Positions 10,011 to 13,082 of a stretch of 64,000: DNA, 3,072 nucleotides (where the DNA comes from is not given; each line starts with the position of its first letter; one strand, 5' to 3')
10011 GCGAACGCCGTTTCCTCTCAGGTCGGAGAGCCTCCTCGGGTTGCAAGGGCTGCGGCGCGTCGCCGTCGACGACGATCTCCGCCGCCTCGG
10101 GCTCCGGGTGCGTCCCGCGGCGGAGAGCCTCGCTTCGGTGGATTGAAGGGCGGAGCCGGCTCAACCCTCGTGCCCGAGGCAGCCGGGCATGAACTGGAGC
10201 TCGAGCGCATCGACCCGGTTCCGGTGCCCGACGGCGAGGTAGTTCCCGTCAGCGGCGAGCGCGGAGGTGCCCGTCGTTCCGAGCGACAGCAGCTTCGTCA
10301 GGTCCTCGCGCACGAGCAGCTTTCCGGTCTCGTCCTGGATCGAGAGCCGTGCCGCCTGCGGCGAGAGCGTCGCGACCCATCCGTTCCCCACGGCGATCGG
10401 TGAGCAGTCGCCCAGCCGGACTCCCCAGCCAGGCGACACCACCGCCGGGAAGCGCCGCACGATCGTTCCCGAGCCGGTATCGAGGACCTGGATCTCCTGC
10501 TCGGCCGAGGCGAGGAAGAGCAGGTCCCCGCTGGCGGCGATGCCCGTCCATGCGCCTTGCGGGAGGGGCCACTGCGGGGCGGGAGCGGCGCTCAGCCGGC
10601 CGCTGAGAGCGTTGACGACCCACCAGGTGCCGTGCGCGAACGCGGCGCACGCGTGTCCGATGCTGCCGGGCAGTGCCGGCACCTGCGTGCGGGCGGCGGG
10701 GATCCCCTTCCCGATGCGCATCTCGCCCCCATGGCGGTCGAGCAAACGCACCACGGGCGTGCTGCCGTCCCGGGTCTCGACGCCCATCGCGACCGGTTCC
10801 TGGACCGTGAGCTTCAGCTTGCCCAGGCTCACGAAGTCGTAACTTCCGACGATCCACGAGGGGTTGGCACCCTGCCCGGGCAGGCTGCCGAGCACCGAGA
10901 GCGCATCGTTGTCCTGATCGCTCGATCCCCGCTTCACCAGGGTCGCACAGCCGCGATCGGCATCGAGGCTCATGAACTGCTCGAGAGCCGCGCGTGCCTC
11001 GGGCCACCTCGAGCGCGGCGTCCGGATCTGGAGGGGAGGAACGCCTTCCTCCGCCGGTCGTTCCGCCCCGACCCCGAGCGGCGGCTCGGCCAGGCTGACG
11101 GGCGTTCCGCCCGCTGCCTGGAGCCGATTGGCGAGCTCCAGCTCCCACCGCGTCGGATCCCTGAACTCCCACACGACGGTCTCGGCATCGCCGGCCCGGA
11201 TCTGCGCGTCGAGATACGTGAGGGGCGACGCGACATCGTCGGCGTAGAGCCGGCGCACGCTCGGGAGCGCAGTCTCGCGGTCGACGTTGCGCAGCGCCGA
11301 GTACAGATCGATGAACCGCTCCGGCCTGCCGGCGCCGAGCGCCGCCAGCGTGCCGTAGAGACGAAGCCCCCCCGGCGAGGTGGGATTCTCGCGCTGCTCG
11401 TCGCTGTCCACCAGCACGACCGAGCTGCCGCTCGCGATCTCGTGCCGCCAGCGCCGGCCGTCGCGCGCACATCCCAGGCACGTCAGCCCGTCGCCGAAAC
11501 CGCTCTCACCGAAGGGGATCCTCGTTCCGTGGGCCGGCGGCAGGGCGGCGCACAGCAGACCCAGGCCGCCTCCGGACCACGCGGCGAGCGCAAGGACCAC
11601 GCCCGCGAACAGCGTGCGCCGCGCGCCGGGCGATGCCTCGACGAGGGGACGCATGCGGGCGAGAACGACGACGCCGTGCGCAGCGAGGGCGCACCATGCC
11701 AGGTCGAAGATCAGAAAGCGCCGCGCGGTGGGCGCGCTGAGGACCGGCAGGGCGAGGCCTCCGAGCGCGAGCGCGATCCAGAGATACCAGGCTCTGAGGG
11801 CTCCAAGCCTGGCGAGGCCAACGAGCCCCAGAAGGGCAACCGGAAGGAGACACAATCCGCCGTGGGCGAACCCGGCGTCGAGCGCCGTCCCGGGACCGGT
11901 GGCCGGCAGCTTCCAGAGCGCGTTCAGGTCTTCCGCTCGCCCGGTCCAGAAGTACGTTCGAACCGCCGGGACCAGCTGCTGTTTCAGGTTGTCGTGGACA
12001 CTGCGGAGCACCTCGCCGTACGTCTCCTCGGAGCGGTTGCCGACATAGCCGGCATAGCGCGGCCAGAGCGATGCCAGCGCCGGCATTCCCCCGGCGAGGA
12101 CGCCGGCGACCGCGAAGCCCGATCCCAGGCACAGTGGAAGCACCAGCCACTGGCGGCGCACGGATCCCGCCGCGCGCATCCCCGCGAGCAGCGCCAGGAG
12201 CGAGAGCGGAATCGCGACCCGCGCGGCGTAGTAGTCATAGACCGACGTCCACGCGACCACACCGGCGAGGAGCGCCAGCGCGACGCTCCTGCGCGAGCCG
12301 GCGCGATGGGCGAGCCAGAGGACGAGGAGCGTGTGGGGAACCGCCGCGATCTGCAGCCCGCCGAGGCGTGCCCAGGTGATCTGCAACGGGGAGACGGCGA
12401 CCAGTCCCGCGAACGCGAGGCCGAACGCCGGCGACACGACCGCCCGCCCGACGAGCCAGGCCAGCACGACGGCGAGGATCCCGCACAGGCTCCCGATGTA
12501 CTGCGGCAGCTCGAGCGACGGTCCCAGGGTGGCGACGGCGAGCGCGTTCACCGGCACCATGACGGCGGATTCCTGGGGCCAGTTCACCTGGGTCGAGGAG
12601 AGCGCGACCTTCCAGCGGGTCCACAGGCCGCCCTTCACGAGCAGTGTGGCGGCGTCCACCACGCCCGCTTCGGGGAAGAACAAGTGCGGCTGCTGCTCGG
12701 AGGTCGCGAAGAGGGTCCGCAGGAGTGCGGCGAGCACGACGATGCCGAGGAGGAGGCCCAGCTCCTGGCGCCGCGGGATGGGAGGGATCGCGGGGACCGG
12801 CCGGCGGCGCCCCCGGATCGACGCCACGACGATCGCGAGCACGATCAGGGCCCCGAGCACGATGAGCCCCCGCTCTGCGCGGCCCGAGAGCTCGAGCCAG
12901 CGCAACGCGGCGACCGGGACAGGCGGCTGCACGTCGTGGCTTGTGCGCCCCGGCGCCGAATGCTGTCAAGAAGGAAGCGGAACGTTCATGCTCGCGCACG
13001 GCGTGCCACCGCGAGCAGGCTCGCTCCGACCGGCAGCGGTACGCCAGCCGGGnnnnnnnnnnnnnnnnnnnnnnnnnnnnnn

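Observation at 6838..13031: Recent tandem segmental duplication with a mosaic identity pattern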

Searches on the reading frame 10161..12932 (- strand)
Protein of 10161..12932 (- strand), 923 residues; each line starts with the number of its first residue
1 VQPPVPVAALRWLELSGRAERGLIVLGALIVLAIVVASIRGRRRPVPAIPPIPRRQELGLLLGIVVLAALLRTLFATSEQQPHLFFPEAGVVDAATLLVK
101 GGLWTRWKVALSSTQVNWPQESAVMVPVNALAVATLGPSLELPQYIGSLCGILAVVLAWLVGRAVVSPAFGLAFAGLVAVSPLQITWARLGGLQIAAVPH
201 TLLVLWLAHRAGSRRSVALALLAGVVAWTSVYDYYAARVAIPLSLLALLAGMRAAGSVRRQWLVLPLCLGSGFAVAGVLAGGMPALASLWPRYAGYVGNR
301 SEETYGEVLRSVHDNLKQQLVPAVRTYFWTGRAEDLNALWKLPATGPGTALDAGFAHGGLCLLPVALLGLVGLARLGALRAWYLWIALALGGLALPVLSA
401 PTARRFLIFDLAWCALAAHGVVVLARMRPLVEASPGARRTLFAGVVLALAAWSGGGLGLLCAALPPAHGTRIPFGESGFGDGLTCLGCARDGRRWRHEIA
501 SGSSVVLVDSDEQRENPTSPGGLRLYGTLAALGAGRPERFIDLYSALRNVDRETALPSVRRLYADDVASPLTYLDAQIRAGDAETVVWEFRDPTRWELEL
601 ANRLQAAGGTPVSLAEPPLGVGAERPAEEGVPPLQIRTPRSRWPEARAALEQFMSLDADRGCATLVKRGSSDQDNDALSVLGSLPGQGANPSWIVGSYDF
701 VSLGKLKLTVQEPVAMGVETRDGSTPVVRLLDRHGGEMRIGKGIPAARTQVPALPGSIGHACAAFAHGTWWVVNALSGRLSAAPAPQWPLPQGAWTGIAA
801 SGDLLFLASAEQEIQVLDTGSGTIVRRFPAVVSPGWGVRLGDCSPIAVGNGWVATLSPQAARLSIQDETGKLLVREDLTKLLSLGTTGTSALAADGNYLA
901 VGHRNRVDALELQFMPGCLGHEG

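Call 9: search_protein_families(library=pfam, proteins=[window:10161-12932:-], max_evalue=0.01)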
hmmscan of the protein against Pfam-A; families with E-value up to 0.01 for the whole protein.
window:10161-12932:- (923 aa): 1 family
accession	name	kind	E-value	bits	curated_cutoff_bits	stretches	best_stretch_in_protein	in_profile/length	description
PF13231.12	PMT_2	-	0.0011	19.6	26.1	1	148-275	29-154/160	Dolichyl-phosphate-mannose-protein mannosyltransferase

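Call 13: find_related_loci(query=window:10161-12932:-, collection=genome_contigs, flank=10000)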
Query window:10161-12932:- (923 aa) in genome_contigs; peptide patterns used: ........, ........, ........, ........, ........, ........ (x = any residue, [..] = any of these).
21 stretches matched a pattern, but none encodes a relative of the query by tblastn (E <= 1e-3).
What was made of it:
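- Tried and rejected: The first genome_contigs scan, using peptides from copy 2, found no relative (call 13).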

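Call 14: find_homologous_proteins(query=window:10161-12932:-, max_evalue=0.001)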
Query window:10161-12932:- (923 aa): 58 proteins with E <= 0.001 among 8000 candidates.
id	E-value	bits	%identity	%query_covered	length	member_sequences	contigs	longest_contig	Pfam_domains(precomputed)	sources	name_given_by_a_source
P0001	0.0e+0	2039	100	100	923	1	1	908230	-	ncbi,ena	-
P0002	0.0e+0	1653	81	100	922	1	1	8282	-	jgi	jgi:hypothetical protein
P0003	0.0e+0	1643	83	97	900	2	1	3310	-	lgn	-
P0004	0.0e+0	1570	80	98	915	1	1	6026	-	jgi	jgi:hypothetical protein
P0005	0.0e+0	1538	88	87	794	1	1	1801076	-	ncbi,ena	-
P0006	0.0e+0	1490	80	91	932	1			-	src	-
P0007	1.3e-280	952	83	51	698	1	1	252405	-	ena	-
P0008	6.2e-206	705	47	93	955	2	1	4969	-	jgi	jgi:hypothetical protein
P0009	4.8e-184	632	43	92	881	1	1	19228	-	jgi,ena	-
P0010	6.4e-184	632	42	93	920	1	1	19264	-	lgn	-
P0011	1.8e-180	620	42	98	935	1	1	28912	-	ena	-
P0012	4.9e-172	592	42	92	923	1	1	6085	-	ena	-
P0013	6.3e-165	569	41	92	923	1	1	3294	-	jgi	-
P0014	2.8e-163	564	42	94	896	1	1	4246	-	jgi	jgi:hypothetical protein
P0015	8.0e-163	562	41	92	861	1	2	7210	-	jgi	-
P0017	5.8e-157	543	38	97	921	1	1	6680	PF13231.13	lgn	-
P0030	5.3e-150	520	39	98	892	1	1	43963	PF13231.13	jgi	jgi:hypothetical protein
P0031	1.4e-149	518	39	94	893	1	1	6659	PF13231.13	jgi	jgi:hypothetical protein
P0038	2.4e-144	501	38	98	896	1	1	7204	PF13231.13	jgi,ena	-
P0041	3.1e-143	497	38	98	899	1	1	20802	PF13231.13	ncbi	-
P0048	6.8e-131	456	36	91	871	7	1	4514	PF13231.13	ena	-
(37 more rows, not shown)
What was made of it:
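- On GT-C fold glycosyltransferases (PMT_2/ArnT/STT3-like): A few distant homologues carry a precomputed PF13231 hit (call 14).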

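Call 15: find_encoding_contigs(protein=P0005, flank=10000, max_places=4)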
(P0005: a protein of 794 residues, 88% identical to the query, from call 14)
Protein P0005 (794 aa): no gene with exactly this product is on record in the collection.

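Call 16: find_encoding_contigs(protein=P0001, flank=10000, max_places=4)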
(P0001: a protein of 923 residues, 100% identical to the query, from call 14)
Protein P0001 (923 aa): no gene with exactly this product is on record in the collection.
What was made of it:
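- Tried and rejected: Exact look-ups of P0001 and P0005 returned no contig (calls 15, 16).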

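Call 17: find_encoding_contigs(protein=P0002, flank=10000, max_places=4)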
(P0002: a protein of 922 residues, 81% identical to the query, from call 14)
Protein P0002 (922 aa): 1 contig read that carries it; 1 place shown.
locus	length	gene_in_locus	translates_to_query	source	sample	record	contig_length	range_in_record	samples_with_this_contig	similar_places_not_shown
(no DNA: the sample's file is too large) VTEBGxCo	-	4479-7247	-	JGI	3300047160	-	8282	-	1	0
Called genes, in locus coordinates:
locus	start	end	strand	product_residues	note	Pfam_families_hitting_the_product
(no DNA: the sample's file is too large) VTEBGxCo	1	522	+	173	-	?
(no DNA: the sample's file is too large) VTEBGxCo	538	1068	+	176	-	PF07291:MauE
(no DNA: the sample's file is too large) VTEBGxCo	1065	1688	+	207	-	PF13098:Thioredoxin_2 (faint)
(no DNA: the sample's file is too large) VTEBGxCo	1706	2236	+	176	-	PF02975:Me-amine-dh_L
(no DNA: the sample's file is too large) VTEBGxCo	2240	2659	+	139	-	-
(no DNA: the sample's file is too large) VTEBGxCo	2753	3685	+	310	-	PF00535:Glycos_transf_2, PF13641:Glyco_tranf_2_3 (weak)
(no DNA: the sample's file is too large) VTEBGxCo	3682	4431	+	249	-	PF13489:Methyltransf_23 (weak), PF08241:Methyltransf_11, PF08242:Methyltransf_12 (weak), PF13649:Methyltransf_25 (weak)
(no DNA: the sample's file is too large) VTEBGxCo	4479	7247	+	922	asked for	-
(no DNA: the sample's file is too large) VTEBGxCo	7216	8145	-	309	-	PF00106:adh_short (faint), PF01073:3Beta_HSD, PF01370:Epimerase, PF04321:RmlD_sub_bind, PF05368:NmrA, PF07993:NAD_binding_4 (faint), PF16363:GDP_Man_Dehyd (faint), PF13460:NAD_binding_10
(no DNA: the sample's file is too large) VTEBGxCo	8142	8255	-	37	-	-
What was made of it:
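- Tried and rejected: The P0002 contig is listed without DNA (call 17).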

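Call 18: find_encoding_contigs(protein=P0007, flank=10000, max_places=4)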
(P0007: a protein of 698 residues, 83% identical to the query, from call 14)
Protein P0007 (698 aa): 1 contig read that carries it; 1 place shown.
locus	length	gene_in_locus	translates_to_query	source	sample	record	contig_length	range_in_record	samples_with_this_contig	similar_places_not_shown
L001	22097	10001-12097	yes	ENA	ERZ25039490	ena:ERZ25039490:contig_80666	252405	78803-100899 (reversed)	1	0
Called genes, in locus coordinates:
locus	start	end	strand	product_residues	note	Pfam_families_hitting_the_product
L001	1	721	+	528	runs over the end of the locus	PF00501:AMP-binding, PF13193:AMP-binding_C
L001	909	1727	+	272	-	PF00106:adh_short, PF08659:KR, PF13561:adh_short_C2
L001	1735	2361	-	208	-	PF01810:LysE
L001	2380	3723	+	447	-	PF06433:Me-amine-dh_H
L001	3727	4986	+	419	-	PF07291:MauE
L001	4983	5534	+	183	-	PF02975:Me-amine-dh_L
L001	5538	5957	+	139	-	-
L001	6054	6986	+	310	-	PF00535:Glycos_transf_2, PF10111:Glyco_tranf_2_2 (faint), PF13641:Glyco_tranf_2_3 (weak)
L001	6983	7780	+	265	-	PF13489:Methyltransf_23, PF13649:Methyltransf_25, PF08241:Methyltransf_11, PF08242:Methyltransf_12 (weak)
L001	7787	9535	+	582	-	-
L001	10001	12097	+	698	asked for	-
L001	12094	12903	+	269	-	-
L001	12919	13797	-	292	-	PF00106:adh_short (faint), PF01073:3Beta_HSD (weak), PF01370:Epimerase, PF04321:RmlD_sub_bind, PF05368:NmrA (weak), PF07993:NAD_binding_4 (faint), PF16363:GDP_Man_Dehyd (faint), PF13460:NAD_binding_10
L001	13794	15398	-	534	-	PF00890:FAD_binding_2 (faint), PF01494:FAD_binding_3 (faint), PF07992:Pyr_redox_2 (faint)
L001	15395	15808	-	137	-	-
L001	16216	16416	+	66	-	-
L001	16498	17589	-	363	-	PF13527:Acetyltransf_9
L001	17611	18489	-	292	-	PF04794:YdjC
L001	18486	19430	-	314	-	PF13428:TPR_14 (faint), PF13432:TPR_16 (faint), PF00515:TPR_1 (faint), PF07719:TPR_2 (faint), PF13174:TPR_6 (faint), PF13424:TPR_12 (faint), PF13525:YfiO (faint)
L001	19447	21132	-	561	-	PF10131:PTPS_related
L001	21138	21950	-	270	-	-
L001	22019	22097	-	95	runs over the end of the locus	-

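Call 26: find_related_loci(query=A1, collection=metagenome_contigs, flank=10000)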
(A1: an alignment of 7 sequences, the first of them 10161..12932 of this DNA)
Query A1 (923 aa) in metagenome_contigs; peptide patterns used: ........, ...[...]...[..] (x = any residue, [..] = any of these).
137 stretches matched a pattern; 4 encode a relative of the query (tblastn E <= 1e-3); 4 distinct loci.
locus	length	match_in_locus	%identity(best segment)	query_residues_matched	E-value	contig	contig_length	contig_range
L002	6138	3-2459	82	104-922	0e+0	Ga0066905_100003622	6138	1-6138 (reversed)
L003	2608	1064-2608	80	1-515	0e+0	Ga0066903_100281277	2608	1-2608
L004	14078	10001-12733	42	8-913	4e-180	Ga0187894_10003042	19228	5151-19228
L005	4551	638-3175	36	55-918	2e-106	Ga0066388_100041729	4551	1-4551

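Call 38: search_solved_structures(query=A2, max_evalue=1)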
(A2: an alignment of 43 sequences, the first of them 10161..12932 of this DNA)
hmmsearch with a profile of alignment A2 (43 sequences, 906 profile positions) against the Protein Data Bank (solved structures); distinct sequences matched with E-value up to 1: 1.
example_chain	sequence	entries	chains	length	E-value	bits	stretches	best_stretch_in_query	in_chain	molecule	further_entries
8jj5_D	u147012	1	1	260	0.78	10.7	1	347-393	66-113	UPK1B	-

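Call 41: search_protein_families(library=pfam, proteins=[L001:7787-9535:+, L001:6054-6986:+, L001:6983-7780:+], max_evalue=0.01)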
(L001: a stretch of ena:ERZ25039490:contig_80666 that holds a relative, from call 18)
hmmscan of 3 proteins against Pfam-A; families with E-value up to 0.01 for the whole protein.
L001:7787-9535:+ (582 aa): 0 families

L001:6054-6986:+ (310 aa): 3 families
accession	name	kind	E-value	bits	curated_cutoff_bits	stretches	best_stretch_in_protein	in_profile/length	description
PF00535.33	Glycos_transf_2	-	2.4e-34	119.2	23.3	1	6-167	1-165/168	Glycosyl transferase family 2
PF13641.12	Glyco_tranf_2_3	-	2.1e-06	28.3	27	1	5-111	3-110/230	Glycosyltransferase like family 2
PF10111.15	Glyco_tranf_2_2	-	2.3e-05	24.5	27.3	1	6-98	1-92/276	Glycosyltransferase like family 2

L001:6983-7780:+ (265 aa): 5 families
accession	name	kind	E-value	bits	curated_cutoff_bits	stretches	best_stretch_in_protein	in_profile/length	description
PF08241.18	Methyltransf_11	-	7.3e-14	52.6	21.2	1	45-134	3-95/95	Methyltransferase domain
PF13489.12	Methyltransf_23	-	2.4e-11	44.1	27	1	38-171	22-160/164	Methyltransferase domain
PF13649.12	Methyltransf_25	-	2e-08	35.2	27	1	44-130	3-97/97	Methyltransferase domain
PF08242.18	Methyltransf_12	-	2.3e-07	31.9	30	1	46-132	4-98/98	Methyltransferase domain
PF13847.12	Methyltransf_31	-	0.0024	18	27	1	87-138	60-113/145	Methyltransferase domain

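Call 47: predict_structure(alignment_id=A2)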
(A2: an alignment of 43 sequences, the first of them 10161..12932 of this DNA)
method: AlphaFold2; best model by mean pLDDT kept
length: 923 residues; sequences in the alignment: 43
mean_pLDDT: 87.7   pTM: 0.87
mean pLDDT of the five models: 87.7, 87.6, 85.5, 85.2, 84.6
residues with pLDDT >= 90: 493; 70-90: 366; 50-70: 59; < 50: 5
segments of 3 or more residues with pLDDT < 50: 1-3
pLDDT, mean of each block of 10 residues (from residue 1): 68 88 83 78 66 90 96 91 89 90 89 85 92 95 96 98 93 96 94 92 98 97 96 91 96 91 95 89 75 73 85 90 90 83 79 83 89 74 89 90 92 95 81 78 84 91 88 76 88 95 94 74 91 94 90 66 84 91 93 92 97 86 60 93 95 85 92 87 74 88 83 88 77 91 74 86 94 93 92 94 95 95 94 85 93 93 93 91 85 94 93 84 45
secondary structure, 60 per line:
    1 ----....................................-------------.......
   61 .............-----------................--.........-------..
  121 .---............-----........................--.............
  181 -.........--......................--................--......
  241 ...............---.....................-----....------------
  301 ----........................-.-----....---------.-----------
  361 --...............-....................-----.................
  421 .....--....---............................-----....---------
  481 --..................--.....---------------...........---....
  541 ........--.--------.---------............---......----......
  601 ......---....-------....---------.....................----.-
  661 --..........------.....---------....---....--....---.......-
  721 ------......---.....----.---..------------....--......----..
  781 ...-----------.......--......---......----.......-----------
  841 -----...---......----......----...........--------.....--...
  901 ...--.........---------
elements in order (helices of 4 or more, strands of 3 or more residues): H5-40 H54-73 H85-100 H103-111 H125-136 H142-165 H168-180 H182-190 H193-214 H217-232 H235-255 H259-279 H285-288 H305-328 H336-339 H363-377 H379-398 H404-425 H428-431 H435-462 E468-471 E483-485 H486-500 E503-507 H523-533 E540-542 H543-548 H570-581 E585-590 H595-606 E610-613 E634-639 H640-654 E663-672 E679-683 E693-696 E700-703 E706-709 E713-719 E727-732 E736-740 E763-766 E769-774 E779-783 E795-801 E804-809 E813-818 E823-829 E846-848 E852-857 E862-867 E872-877 H878-882 E891-895 E898-903 E906-914
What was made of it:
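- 10161..12932 (-): Gene 2 (GTC2), 923 aa, intact. It is the diverged paralogue: 189 of 256 variable sites are unique to it. AF2 pLDDT 87.7 (call 47).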

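Call 49: fold_search(model_id=the predicted structure, library=pdb)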
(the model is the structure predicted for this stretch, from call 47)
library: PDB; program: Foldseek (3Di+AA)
matches with E <= 10: 1427; with E <= 0.001: 639
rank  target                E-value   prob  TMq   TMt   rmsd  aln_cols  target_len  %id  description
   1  8pn9_A                1.5e-07  1.00  0.30  0.40  12.3       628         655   12  Structure of human oligosaccharyltransferase OST-A complex bound to NGI-1 (released 2024-05-08)
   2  9n9j_I                2.0e-07  1.00  0.30  0.37  13.1       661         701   12  Structure of a GRP94 folding intermediate engaged with a CCDC134- and FKBP11-bound secretory translocon (released 2025-11-19)
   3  8b6l_I                3.3e-07  1.00  0.29  0.38  12.3       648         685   13  Subtomogram average of the human Sec61-TRAP-OSTA-translocon (released 2022-12-07)
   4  9lul_K                4.8e-07  1.00  0.20  0.32  10.4       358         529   11  Local refinement of stacked like DDB1-DDA1-DET1-Ube2e2-COP1 complex (layer 1) (released 2026-01-28)
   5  6s7o_A                6.2e-07  1.00  0.30  0.40  12.4       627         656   12  Cryo-EM structure of human oligosaccharyltransferase complex OST-A (released 2019-12-18)
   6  3wak                  6.5e-07  1.00  0.29  0.31  16.4       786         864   11  Crystal structure of the Archaeoglobus fulgidus oligosaccharyltransferase (O29867_ARCFU) in the apo form (released 2013-10-30)
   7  7e9s_A                8.3e-07  1.00  0.30  0.32  14.2       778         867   12  Archaeal oligosaccharyltransferase AglB from Archaeoglobus fulgidus in complex with an inhibitory peptide and a dolich (released 2021-09-08)
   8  6gxc_A                1.1e-06  1.00  0.32  0.40  18.7       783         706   11  Bacterial oligosaccharyltransferase PglB in complex with an inhibitory peptide and a reactive lipid-linked oligosaccha (released 2018-11-14)
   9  8agc_A                1.5e-06  1.00  0.29  0.37  13.9       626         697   14  Structure of yeast oligosaccharylransferase complex with lipid-linked oligosaccharide and non-acceptor peptide bound (released 2022-12-07)
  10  5ogl_A                1.8e-06  1.00  0.32  0.40  18.6       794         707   11  Structure of bacterial oligosaccharyltransferase PglB in complex with an acceptor peptide and an lipid-linked oligosac (released 2017-10-25)
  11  7oci_F                2.3e-06  1.00  0.31  0.42  11.0       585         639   14  Cryo-EM structure of yeast Ost6p containing oligosaccharyltransferase complex (released 2022-02-16)
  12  6ezn_F                2.5e-06  1.00  0.29  0.38  12.5       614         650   12  Cryo-EM structure of the yeast oligosaccharyltransferase (OST) complex (released 2018-01-17)
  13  8age_A                2.6e-06  1.00  0.32  0.43  11.2       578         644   13  Structure of yeast oligosaccharylransferase complex with acceptor peptide bound (released 2022-12-07)
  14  8agb_A                2.9e-06  1.00  0.32  0.43  11.6       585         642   12  Structure of yeast oligosaccharylransferase complex with lipid-linked oligosaccharide bound (released 2022-12-07)
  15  4imm_B                3.3e-06  1.00  0.18  0.44   8.6       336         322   13  The crystal structure of BamB from Moraxella catarrhalis (released 2014-03-26)
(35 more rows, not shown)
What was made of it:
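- On GT-C fold glycosyltransferases (PMT_2/ArnT/STT3-like): However, TM-scores are 0.3-0.4 and rmsd exceeds 11 Angstrom over the whole chain (call 49).
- Closest known: ArnT/PMT_2. Same: Multi-helix membrane domain, with Foldseek probability 1.0 to STT3/PglB/AglB (call 49).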

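Call 55: search_protein_families(library=ncbifam, proteins=[window:10161-12932:-, L001:7787-9535:+], max_evalue=0.01)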
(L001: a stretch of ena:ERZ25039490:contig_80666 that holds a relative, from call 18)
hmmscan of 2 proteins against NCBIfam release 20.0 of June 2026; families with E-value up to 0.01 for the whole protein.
window:10161-12932:- (923 aa): 0 families

L001:7787-9535:+ (582 aa): 0 families
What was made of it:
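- On GT-C fold glycosyltransferases (PMT_2/ArnT/STT3-like): There is no NCBIfam hit (call 55) and no PDB profile hit (call 38).
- Tried and rejected: The PDB sequence-profile search gave nothing (call 38), and NCBIfam gave nothing for the main protein (call 55).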
